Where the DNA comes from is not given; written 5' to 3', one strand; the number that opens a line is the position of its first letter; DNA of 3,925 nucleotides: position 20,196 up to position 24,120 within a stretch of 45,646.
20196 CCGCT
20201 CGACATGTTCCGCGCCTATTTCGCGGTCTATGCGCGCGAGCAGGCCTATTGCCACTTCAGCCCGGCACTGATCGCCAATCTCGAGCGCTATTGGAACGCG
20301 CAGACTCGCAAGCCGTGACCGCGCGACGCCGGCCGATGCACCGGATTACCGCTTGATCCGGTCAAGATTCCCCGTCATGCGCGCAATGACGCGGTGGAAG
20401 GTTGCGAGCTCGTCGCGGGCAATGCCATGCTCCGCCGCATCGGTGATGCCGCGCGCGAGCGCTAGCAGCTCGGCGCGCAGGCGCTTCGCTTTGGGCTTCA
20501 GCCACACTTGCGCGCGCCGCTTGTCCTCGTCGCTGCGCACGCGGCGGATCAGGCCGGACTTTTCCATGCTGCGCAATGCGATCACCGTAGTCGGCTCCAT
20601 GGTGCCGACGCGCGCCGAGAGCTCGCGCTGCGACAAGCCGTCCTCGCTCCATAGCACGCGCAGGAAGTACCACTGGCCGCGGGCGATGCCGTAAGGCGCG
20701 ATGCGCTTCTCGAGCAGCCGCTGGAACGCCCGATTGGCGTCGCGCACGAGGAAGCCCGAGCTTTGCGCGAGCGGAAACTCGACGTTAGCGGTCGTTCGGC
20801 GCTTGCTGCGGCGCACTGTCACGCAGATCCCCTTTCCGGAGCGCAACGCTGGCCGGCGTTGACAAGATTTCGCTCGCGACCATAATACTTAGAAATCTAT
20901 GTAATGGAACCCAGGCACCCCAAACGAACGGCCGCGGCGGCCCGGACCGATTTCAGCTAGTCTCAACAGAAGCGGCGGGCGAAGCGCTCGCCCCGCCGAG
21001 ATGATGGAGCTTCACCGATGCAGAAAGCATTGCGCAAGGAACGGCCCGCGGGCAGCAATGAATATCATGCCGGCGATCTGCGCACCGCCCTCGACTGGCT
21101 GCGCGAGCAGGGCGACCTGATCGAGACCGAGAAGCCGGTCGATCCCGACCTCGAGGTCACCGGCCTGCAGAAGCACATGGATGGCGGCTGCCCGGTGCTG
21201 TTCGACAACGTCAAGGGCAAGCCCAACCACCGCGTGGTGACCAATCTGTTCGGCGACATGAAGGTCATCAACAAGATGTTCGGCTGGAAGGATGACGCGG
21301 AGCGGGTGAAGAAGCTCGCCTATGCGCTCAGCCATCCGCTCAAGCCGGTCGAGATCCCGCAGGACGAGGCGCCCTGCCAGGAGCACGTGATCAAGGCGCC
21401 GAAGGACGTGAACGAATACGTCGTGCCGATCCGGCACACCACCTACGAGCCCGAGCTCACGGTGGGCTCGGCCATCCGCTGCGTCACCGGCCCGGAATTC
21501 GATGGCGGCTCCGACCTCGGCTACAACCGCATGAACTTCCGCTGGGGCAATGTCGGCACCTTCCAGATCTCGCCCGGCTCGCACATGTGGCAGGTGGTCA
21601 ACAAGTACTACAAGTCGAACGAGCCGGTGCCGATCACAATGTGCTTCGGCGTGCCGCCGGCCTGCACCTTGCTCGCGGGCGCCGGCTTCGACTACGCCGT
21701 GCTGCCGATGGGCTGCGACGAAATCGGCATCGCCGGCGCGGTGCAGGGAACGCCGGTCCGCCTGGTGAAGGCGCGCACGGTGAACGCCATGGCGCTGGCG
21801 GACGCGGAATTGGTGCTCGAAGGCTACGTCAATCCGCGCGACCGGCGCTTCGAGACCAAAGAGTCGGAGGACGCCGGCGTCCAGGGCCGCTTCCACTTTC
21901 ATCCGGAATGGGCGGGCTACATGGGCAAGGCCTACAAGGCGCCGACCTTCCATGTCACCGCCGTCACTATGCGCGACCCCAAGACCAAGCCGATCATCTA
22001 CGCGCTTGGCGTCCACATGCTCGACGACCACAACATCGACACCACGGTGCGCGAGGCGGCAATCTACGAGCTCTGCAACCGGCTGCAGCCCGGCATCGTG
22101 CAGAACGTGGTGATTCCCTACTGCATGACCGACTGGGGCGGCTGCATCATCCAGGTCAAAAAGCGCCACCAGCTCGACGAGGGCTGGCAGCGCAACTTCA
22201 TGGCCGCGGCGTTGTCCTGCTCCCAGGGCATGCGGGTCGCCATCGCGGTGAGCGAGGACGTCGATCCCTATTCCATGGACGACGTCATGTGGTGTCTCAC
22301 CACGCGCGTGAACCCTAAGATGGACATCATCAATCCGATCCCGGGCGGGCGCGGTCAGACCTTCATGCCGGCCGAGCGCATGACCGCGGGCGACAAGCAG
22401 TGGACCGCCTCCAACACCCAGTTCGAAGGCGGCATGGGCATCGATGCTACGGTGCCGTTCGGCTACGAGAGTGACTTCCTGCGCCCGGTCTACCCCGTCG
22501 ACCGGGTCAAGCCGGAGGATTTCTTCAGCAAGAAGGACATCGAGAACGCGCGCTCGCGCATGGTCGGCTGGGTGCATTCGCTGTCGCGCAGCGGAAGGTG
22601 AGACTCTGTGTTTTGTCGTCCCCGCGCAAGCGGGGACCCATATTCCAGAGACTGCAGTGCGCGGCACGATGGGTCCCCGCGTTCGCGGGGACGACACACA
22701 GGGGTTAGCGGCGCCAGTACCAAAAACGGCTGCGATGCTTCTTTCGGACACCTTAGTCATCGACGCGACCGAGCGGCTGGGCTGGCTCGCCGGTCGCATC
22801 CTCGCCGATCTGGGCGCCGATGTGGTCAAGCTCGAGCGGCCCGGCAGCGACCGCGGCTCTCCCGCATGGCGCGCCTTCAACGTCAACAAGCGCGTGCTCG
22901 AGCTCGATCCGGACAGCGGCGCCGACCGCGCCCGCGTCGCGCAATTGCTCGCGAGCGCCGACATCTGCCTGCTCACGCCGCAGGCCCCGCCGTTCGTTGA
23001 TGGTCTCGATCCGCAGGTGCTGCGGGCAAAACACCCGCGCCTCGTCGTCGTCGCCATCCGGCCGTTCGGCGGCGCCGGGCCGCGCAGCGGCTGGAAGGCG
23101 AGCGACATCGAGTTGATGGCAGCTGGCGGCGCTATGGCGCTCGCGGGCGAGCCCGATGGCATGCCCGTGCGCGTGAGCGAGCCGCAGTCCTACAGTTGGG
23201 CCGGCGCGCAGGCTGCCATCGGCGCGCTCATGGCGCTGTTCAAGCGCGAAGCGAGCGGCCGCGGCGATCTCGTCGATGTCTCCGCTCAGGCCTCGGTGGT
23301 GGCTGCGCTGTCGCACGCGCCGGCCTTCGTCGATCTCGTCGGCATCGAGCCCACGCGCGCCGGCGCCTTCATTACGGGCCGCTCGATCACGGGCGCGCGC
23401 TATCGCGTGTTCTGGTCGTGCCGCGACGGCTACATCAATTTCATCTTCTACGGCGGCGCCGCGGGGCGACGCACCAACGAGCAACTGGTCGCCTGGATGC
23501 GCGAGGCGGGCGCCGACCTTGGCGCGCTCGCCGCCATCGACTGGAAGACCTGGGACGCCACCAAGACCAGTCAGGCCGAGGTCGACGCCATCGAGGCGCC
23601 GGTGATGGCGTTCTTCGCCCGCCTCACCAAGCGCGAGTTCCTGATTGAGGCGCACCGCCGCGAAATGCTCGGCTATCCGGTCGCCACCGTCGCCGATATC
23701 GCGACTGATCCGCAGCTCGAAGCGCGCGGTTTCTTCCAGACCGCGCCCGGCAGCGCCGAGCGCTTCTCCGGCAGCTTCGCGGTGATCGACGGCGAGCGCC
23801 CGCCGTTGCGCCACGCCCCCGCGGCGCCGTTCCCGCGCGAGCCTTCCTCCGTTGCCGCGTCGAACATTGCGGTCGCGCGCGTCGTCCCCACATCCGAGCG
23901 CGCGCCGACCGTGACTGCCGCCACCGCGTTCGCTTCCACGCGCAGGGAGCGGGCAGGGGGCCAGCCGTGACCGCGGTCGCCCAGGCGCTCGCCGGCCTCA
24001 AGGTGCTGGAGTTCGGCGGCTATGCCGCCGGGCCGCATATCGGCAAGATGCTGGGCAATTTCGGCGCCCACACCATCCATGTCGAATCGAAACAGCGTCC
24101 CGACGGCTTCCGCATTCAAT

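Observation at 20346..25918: MarR + UbiD decarboxylase + two family-III CoA-transferases + UbiX: a phthaloyl-CoA-decarboxylase-type module in an unexpected context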

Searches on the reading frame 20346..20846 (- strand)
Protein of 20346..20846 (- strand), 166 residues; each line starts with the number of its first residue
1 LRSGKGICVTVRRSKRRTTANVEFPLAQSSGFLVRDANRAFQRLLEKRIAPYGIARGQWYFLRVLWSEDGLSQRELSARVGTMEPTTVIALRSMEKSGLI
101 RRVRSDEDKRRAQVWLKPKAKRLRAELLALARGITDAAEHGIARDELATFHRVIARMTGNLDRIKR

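Call 3: search_protein_families(library=pfam, proteins=[window:20346-20846:-])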
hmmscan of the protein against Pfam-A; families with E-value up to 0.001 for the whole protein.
window:20346-20846:- (166 aa): 5 families
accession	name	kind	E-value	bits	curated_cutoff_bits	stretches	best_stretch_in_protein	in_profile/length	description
PF01047.28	MarR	-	2.3e-10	40.6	24.6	1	56-110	3-57/59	MarR family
PF12802.13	MarR_2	-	9.6e-10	38.9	27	1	52-111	1-61/61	MarR family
PF22381.2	Staph_reg_Sar_Rot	-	0.00012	22.5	27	1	51-123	9-81/85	Transcriptional regulator SarA/Rot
PF13412.12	HTH_24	-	0.00039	20.4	21.9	1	62-101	9-48/48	Winged helix-turn-helix DNA-binding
PF13463.12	HTH_27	-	0.00083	20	22.2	0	61-114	8-62/68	Winged helix DNA-binding domain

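Call 4: search_protein_families(library=ncbifam, proteins=[window:20346-20846:-])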
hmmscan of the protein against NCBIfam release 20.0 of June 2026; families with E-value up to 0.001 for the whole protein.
window:20346-20846:- (166 aa): 7 families
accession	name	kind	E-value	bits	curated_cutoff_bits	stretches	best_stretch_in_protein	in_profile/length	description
TIGR04472.1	reg_rSAM_mob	hypoth_equivalog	1.9e-18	66.9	240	1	37-163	13-138/141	radical SAM mobile pair system MarR family transcriptional regulator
TIGR02337.1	HpaR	equivalog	8.7e-12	45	121.2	1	51-155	23-127/130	homoprotocatechuate degradation operon regulator HpaR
NF002926.0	PRK03573.1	equivalog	6.2e-11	42.4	120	1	38-164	13-140/144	transcriptional regulator SlyA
NF053777.1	Saro0803TransReg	equivalog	1.3e-08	34.6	200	1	27-126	8-107/140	Saro_0803 family transcriptional regulator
NF052638.1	TransRegOhrRVib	equivalog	1.5e-08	34.5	200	1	39-159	24-138/141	transcriptional regulator OhrR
NF045593.1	bilirub_TF_BilQ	equivalog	8e-08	32.1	125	1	29-132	3-106/135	bilirubin utilization transcriptional regulator BilQ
NF050133.1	TransRegFabT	equivalog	0.00086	19.6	200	0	74-164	51-137/138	fatty acid biosynthesis transcriptional regulator FabT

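Call 80: search_solved_structures(query=window:20346-20822:-, max_evalue=0.000001)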
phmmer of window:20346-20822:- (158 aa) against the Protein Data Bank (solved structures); distinct sequences matched with E-value up to 0.000001: 12.
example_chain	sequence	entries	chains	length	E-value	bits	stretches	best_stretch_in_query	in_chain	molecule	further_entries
2fbh_A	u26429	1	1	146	5.9e-16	62.1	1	23-154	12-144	transcriptional regulator PA3341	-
3s2w_A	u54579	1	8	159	6e-12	49.1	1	33-123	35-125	Transcriptional regulator, MarR family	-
2bv6_A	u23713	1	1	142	2.4e-08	37.4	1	24-150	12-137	HTH-TYPE TRANSCRIPTIONAL REGULATOR MGRA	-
9u7b_A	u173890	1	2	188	2.6e-08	37.3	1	26-149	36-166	Possible transcriptional regulatory protein (Probably MarR-family)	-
3q5f_A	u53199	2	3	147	8.8e-08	35.5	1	30-153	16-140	Transcriptional regulator slyA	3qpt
7kym_A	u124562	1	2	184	1.2e-07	35.2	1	39-153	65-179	MarR family transcriptional regulator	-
3deu_A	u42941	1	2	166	1.3e-07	35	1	30-153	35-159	Transcriptional regulator slyA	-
5hli_A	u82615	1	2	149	1.3e-07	35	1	17-113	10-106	MarR family transcriptional regulator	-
5hlg_A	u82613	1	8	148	1.4e-07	34.9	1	17-113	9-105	MarR family transcriptional regulator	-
5hlh_A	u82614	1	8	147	1.4e-07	34.9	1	18-113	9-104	MarR family transcriptional regulator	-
2nnn_A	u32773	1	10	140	2e-07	34.4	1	16-149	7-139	Probable transcriptional regulator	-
4hbl_A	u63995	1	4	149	2.6e-07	34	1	17-113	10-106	Transcriptional regulator, MarR family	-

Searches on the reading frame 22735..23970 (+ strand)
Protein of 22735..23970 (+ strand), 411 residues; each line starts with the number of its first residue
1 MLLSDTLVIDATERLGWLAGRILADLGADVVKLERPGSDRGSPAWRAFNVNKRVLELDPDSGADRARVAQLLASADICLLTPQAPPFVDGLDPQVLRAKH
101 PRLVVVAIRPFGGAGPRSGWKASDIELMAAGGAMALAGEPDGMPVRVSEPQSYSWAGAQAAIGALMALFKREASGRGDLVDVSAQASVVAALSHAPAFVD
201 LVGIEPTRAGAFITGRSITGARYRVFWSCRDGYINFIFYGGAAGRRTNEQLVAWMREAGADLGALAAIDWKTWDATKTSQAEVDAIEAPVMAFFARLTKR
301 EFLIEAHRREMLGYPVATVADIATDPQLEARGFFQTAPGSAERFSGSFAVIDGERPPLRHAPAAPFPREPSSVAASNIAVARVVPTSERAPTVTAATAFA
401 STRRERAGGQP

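Call 3: search_protein_families(library=pfam, proteins=[window:22735-23970:+])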
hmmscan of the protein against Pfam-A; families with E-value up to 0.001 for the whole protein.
window:22735-23970:+ (411 aa): 1 family
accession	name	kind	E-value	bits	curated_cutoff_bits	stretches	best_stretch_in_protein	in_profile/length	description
PF02515.22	CoA_transf_3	-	1.9e-48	165.9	23.3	1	3-364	1-359/366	CoA-transferase family III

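Call 4: search_protein_families(library=ncbifam, proteins=[window:22735-23970:+])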
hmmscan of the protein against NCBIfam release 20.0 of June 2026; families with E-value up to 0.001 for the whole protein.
window:22735-23970:+ (411 aa): 6 families
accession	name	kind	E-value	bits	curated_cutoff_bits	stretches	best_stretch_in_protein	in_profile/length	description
NF052585.1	SucGlutTfsCaiB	equivalog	2.7e-22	78.9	750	1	16-333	22-342/394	succinate--glutarate CoA-transferase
NF041294.1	Scnl_mescCoAtase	equivalog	8.6e-22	77.8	700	1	3-334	4-337/381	succinyl-CoA:mesaconate CoA-transferase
NF003809.0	PRK05398.1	subfamily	2.1e-19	69.4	442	1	8-189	10-205/416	formyl-CoA transferase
TIGR03253.1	oxalate_frc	equivalog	7e-18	64.5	504.2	1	15-189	17-204/416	formyl-CoA transferase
NF008511.0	PRK11430.1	equivalog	1.7e-13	50.4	522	1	6-210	13-230/381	CoA:oxalate CoA-transferase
NF002914.1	PRK03525.1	equivalog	1.9e-11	43.6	413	1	8-334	16-336/400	L-carnitine CoA-transferase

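Call 7: search_solved_structures(query=window:22735-23970:+, max_evalue=0.001)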
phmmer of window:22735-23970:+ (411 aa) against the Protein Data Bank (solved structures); distinct sequences matched with E-value up to 0.001: 33.
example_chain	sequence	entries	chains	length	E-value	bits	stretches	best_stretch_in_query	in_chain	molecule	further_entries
9fn0_A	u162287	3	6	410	1.3e-31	113.2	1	7-337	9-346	Subunit of Benzylsuccinate CoA-transferase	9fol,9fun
4ed9_A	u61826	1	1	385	9.6e-19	70.8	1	16-362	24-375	CAIB/BAIF family protein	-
8rp4_A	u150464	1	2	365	3e-14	56.1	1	18-232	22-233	Alpha-methylacyl-CoA racemase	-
8rp3_A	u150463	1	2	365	3.4e-14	55.9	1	19-232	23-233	Alpha-methylacyl-CoA racemase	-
2g04_A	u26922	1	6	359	3.5e-14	55.8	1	18-192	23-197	PROBABLE FATTY-ACID-CoA RACEMASE FAR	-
9i2t_A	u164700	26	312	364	3.6e-14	55.8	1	18-232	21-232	Alpha-methylacyl-CoA racemase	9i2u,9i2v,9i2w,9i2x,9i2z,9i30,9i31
1x74_A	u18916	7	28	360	3.7e-14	55.7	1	18-232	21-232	2-methylacyl-CoA racemase | probable alpha-methylacyl-CoA racemase MCR | PROBABLE ALPHA-METHYLACYL-COA RACEMASE MCR (2-METHYLACYL-COA RACEMASE) (2-ARYLPROPIONYL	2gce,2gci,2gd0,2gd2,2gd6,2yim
8rp5_A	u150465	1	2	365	3.8e-14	55.7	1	18-232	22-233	Alpha-methylacyl-CoA racemase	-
8rmw_A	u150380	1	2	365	3.9e-14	55.7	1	19-232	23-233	Alpha-methylacyl-CoA racemase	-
1pqy_A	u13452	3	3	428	1e-12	51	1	18-189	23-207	Hypothetical protein yfdW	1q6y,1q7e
1pt5_A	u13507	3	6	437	1.1e-12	50.9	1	18-189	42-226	Hypothetical protein yfdW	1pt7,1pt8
4hl6_A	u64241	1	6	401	1.8e-12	50.2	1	6-210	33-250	Uncharacterized protein YfdE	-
5yiy_A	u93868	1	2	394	2e-12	50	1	8-185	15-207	CoA transferase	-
5yit_A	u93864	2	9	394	2.5e-12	49.7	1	8-185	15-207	CoA transferase III | Uncharacterized protein Rv3272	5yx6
10uh_A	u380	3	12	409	2.7e-12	49.6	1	16-335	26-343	Formyl-coenzyme a transferase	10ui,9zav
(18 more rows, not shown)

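Call 62: search_solved_structures(query=window:22735-23970:+, max_evalue=1e-15, show_alignments=2)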
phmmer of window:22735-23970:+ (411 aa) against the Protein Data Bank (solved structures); distinct sequences matched with E-value up to 1e-15: 2.
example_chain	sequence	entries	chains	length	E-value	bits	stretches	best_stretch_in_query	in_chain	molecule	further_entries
9fn0_A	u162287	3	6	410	1.3e-31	113.2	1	7-337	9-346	Subunit of Benzylsuccinate CoA-transferase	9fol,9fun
4ed9_A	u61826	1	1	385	9.6e-19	70.8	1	16-362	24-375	CAIB/BAIF family protein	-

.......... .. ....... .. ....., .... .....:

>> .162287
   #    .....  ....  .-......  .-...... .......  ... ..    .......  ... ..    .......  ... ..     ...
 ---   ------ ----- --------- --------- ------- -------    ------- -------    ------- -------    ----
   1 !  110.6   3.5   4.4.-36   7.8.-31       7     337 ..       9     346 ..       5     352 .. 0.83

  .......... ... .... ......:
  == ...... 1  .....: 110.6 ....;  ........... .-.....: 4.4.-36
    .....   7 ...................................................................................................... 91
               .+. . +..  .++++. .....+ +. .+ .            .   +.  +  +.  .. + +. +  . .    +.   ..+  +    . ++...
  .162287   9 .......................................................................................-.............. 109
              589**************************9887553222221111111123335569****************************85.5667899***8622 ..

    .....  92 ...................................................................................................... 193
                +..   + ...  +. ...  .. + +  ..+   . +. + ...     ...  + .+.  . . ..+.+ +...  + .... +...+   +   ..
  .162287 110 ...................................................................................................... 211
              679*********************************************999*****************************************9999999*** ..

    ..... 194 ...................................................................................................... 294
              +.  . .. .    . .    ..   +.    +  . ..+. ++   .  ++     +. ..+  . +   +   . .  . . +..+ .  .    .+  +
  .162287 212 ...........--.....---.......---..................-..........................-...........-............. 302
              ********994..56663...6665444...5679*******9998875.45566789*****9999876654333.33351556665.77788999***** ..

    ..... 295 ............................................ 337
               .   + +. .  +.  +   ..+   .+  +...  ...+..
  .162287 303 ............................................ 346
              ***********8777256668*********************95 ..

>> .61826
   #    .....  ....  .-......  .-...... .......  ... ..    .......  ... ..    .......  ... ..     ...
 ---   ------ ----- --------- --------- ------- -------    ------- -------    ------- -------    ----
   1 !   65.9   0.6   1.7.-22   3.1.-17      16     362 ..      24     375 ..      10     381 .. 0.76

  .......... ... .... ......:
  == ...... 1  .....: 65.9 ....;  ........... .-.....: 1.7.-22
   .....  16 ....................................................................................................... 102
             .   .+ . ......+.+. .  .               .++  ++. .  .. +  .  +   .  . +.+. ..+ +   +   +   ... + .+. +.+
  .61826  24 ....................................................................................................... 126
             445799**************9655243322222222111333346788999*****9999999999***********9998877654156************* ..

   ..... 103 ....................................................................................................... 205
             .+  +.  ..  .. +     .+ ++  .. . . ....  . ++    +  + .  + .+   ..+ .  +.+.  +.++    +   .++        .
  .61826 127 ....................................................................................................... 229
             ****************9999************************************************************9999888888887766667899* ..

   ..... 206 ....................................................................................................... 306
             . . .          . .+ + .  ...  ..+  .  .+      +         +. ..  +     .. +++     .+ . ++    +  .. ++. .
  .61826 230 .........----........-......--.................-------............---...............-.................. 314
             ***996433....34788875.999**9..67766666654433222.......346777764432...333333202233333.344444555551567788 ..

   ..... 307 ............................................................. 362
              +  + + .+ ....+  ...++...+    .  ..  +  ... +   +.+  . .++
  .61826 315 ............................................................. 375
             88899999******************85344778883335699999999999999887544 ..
